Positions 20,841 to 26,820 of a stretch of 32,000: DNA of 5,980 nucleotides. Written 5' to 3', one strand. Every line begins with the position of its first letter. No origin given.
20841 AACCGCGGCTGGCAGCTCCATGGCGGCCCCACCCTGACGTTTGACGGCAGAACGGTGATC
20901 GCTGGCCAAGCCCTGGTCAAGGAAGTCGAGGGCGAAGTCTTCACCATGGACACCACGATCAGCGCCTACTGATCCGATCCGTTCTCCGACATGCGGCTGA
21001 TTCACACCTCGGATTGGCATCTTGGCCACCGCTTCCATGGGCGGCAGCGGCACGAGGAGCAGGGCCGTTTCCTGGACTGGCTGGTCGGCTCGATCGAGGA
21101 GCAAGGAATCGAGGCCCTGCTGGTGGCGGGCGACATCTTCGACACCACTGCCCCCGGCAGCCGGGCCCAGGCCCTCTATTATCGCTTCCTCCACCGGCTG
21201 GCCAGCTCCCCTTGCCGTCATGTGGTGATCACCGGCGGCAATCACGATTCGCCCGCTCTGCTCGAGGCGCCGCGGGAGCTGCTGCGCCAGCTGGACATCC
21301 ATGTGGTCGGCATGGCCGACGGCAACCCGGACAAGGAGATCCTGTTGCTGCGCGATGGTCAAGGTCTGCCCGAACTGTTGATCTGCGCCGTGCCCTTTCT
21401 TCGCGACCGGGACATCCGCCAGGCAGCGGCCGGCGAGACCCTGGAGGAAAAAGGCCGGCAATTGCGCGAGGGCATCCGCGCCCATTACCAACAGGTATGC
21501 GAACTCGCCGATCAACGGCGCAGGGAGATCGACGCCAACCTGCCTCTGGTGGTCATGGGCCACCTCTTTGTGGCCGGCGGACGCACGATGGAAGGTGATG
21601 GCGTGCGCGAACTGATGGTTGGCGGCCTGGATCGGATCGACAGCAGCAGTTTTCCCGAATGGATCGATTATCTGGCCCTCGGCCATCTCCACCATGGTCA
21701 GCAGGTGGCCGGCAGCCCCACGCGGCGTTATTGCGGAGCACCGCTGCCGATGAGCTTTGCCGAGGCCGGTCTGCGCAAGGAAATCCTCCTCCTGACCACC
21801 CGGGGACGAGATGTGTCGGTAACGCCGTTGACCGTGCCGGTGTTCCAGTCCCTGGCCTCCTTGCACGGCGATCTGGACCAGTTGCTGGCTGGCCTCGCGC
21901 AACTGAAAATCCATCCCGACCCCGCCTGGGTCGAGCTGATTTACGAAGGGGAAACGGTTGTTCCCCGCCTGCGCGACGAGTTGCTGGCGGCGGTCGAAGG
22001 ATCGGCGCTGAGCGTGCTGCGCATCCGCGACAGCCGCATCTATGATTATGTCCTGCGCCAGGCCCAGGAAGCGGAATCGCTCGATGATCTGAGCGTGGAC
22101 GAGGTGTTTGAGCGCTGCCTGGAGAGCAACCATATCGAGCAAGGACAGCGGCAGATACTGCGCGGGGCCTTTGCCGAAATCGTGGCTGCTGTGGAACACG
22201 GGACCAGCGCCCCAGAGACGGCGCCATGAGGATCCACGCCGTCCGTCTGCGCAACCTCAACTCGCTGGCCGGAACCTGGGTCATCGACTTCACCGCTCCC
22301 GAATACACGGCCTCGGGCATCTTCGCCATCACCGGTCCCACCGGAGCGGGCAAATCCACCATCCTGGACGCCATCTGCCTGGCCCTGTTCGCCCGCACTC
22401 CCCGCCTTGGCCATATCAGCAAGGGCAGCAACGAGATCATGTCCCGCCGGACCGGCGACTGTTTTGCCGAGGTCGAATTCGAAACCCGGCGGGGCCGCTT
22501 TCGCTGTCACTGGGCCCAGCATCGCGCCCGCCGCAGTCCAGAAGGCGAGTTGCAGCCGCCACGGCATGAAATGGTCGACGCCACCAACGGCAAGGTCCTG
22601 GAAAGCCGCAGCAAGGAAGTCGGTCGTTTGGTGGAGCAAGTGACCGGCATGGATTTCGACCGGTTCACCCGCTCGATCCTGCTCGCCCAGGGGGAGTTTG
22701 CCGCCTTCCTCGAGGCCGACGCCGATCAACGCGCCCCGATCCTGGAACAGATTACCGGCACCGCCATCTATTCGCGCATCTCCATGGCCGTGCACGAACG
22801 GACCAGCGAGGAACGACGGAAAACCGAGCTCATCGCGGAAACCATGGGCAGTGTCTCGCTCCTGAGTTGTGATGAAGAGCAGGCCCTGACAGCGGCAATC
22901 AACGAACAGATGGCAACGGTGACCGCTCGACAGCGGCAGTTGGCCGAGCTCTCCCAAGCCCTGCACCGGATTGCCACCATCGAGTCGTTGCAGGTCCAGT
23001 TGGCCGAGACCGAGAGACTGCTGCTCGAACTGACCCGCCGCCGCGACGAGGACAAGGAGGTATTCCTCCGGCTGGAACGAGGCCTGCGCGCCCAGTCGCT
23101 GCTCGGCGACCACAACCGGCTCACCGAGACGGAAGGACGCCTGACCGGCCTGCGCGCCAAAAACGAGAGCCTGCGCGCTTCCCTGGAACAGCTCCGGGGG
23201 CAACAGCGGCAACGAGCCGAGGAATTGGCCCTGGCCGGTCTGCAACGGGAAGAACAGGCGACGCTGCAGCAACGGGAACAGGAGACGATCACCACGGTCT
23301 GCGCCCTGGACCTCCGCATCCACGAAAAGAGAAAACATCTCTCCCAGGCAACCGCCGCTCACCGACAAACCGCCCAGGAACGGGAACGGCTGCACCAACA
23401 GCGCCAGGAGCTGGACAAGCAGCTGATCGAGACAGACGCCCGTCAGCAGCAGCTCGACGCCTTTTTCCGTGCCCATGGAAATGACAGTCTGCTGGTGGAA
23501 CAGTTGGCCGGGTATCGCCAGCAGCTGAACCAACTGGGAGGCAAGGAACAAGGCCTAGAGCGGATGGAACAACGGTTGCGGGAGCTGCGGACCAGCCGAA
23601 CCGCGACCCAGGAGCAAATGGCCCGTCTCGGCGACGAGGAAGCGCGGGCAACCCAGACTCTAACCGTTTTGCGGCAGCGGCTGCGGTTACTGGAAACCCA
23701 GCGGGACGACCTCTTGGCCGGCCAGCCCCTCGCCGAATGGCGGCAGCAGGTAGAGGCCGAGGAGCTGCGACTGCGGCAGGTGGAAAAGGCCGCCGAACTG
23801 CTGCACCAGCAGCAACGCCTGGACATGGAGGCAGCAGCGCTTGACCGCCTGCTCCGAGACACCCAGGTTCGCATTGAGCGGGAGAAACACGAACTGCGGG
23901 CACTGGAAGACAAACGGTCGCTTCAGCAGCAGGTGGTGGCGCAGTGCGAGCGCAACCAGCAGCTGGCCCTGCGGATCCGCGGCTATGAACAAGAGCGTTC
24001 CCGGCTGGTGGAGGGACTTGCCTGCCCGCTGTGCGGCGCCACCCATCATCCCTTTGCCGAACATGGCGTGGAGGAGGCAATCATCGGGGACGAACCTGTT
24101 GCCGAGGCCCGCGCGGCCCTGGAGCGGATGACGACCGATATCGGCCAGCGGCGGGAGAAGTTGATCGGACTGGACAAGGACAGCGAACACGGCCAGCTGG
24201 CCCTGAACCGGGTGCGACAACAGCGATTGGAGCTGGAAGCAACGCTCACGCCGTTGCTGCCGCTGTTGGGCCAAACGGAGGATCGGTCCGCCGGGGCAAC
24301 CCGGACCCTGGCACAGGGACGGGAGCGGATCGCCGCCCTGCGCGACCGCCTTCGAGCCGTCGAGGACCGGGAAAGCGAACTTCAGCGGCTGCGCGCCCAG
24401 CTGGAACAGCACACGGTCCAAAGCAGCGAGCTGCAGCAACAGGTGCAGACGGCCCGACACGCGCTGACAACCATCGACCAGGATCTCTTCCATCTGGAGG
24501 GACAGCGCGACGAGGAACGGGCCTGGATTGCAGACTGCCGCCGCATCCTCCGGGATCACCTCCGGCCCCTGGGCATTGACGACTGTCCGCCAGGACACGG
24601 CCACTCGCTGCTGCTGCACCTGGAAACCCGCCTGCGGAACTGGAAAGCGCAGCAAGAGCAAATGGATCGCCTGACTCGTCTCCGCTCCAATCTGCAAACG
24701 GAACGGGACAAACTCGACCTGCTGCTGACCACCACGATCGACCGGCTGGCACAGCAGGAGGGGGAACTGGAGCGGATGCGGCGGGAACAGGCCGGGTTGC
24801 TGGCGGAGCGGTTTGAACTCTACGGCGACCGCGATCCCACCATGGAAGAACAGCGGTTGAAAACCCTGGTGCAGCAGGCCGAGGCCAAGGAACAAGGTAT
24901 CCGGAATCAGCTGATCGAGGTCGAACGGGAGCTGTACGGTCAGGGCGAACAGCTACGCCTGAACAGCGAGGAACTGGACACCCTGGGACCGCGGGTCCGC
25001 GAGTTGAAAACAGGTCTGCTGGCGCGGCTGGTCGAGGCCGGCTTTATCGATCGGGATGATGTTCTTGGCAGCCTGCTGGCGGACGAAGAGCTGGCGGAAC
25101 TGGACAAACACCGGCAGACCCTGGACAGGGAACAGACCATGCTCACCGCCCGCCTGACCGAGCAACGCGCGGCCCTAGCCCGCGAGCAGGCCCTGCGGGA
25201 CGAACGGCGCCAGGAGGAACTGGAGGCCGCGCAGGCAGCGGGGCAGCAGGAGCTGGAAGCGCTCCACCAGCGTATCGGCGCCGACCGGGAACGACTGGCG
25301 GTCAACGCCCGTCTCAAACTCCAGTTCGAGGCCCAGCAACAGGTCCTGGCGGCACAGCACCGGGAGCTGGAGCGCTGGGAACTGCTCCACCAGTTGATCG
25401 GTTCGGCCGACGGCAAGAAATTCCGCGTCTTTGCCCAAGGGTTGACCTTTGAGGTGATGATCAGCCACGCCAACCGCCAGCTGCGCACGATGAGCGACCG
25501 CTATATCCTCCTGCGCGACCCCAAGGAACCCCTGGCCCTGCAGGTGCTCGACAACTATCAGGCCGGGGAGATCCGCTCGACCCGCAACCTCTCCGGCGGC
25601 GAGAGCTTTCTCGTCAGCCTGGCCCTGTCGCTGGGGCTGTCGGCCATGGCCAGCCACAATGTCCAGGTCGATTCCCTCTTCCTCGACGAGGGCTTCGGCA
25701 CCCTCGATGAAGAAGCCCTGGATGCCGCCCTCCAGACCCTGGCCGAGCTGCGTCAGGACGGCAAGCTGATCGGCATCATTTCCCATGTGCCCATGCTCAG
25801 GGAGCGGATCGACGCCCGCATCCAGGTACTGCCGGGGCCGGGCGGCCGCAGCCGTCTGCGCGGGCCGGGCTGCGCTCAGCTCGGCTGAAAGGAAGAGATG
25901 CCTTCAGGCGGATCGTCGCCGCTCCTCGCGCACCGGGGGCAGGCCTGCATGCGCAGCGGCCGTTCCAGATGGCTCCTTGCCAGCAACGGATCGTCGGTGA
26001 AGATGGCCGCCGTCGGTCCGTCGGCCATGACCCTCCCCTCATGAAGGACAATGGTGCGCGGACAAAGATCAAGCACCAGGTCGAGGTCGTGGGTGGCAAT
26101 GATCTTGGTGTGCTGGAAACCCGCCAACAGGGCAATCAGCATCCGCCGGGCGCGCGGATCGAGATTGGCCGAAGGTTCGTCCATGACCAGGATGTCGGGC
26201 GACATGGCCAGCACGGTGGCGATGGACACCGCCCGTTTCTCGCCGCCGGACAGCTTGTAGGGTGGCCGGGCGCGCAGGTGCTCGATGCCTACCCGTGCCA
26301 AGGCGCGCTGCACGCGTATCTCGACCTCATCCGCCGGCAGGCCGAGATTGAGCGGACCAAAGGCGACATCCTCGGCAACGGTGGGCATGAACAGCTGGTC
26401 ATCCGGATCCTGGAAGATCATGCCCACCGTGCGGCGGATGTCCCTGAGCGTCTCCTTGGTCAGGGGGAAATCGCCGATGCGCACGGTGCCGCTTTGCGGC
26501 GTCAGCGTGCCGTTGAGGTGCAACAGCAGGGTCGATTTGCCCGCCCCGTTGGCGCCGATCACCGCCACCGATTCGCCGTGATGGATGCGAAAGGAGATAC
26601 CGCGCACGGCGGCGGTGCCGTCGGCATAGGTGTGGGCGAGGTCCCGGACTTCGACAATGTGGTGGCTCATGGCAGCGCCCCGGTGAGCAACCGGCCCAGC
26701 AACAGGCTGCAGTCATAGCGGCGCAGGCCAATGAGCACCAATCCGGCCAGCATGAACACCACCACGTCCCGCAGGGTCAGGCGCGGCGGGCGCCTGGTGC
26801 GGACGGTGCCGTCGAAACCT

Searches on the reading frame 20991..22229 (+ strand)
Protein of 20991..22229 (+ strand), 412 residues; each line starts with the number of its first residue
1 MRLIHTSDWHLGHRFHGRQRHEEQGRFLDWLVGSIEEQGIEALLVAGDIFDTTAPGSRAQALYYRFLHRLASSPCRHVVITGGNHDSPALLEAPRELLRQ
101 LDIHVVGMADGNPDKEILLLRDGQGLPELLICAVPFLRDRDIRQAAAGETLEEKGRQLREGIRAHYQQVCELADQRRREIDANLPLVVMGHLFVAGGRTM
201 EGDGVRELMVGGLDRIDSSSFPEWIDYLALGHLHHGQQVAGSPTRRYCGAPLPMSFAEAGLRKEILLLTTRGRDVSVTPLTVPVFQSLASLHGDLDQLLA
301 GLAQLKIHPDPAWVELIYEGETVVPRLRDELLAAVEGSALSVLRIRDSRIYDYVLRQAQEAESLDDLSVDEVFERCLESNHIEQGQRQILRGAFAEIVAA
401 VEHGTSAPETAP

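Call 7: search_protein_families(library=pfam, proteins=[window:20991-22229:+], max_evalue=0.001)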
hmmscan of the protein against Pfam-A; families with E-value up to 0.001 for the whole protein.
window:20991-22229:+ (412 aa): 2 families
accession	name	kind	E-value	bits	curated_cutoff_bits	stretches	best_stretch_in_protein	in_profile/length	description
PF12320.13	SbcD_C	-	4.9e-15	56.2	24.4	1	284-379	1-92/94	Type 5 capsule protein repressor C-terminal domain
PF00149.33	Metallophos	-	5.2e-10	40.5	21.5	1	1-235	1-190/191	Calcineurin-like phosphoesterase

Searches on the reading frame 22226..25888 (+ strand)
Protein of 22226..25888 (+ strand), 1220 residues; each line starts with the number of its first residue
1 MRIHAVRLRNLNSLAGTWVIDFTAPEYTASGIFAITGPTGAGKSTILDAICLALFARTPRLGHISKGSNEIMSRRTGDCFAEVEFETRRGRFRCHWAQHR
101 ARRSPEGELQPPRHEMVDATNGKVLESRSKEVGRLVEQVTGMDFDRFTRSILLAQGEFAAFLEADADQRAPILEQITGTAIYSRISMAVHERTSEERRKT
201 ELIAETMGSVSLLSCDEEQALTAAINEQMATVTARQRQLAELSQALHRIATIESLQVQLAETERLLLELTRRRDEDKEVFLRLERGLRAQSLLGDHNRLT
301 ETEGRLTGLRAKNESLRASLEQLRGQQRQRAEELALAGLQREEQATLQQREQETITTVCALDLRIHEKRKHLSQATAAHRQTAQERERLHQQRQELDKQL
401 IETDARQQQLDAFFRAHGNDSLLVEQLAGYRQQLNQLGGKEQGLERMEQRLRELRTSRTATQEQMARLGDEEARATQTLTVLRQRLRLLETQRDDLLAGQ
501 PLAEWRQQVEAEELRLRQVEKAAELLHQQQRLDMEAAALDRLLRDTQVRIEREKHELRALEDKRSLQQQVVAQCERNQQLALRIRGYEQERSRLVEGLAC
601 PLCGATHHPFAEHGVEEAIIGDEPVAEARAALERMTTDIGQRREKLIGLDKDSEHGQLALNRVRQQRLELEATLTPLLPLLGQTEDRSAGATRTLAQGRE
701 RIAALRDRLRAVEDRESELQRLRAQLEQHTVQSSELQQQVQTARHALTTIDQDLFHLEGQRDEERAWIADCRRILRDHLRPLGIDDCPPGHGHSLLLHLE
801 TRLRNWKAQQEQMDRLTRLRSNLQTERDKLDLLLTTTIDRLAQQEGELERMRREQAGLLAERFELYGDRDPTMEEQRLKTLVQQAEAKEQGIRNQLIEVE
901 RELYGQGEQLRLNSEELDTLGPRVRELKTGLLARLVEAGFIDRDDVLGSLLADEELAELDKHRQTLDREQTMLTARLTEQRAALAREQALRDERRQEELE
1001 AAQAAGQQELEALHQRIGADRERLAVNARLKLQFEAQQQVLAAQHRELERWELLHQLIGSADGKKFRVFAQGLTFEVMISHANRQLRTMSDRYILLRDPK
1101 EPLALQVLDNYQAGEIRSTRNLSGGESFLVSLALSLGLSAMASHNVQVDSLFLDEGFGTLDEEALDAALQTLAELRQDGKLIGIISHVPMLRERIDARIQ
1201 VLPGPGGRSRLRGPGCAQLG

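Call 7: search_protein_families(library=pfam, proteins=[window:22226-25888:+], max_evalue=0.001)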
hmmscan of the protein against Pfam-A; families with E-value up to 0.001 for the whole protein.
window:22226-25888:+ (1220 aa): 4 families
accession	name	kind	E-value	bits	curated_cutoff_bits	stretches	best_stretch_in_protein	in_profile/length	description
PF13476.12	AAA_23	-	1e-14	56.1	27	1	6-221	2-155/201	AAA domain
PF13558.12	SbcC_Walker_B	-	2.3e-11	44.2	27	1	1098-1173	5-89/90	SbcC/RAD50-like, Walker B motif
PF02463.25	SMC_N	-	1.2e-09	38.4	40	1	551-1201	135-211/220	RecF/RecN/SMC N terminal domain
PF13555.12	AAA_29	-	7e-07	29.4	27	1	29-58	21-50/61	P-loop containing region of AAA domain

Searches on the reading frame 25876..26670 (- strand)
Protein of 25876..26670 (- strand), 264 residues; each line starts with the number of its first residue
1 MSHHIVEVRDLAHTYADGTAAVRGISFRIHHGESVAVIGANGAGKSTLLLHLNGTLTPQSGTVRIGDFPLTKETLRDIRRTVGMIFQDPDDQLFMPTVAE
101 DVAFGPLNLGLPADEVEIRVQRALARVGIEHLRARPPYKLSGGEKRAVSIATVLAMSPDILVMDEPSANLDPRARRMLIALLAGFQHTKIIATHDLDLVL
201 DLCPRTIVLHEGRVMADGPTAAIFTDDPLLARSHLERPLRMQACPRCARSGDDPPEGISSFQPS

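Call 60: search_protein_families(library=pfam, proteins=[window:25876-26670:-], max_evalue=0.001)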
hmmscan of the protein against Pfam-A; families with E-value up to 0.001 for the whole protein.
window:25876-26670:- (264 aa): 5 families
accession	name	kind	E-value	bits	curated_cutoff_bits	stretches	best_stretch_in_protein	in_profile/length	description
PF00005.33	ABC_tran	-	6.6e-33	114.7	25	1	23-167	2-136/137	ABC transporter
PF13304.12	AAA_21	-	1.4e-11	45.5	27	1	124-200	222-303/304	AAA domain, putative AbiEii toxin, Type IV TA system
PF02463.25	SMC_N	-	1.8e-06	28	40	1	34-186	26-187/220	RecF/RecN/SMC N terminal domain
PF13555.12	AAA_29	-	0.00038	20.6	27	1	26-60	16-50/61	P-loop containing region of AAA domain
PF13401.12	AAA_22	-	0.00071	20.3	27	0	31-92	4-64/130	AAA domain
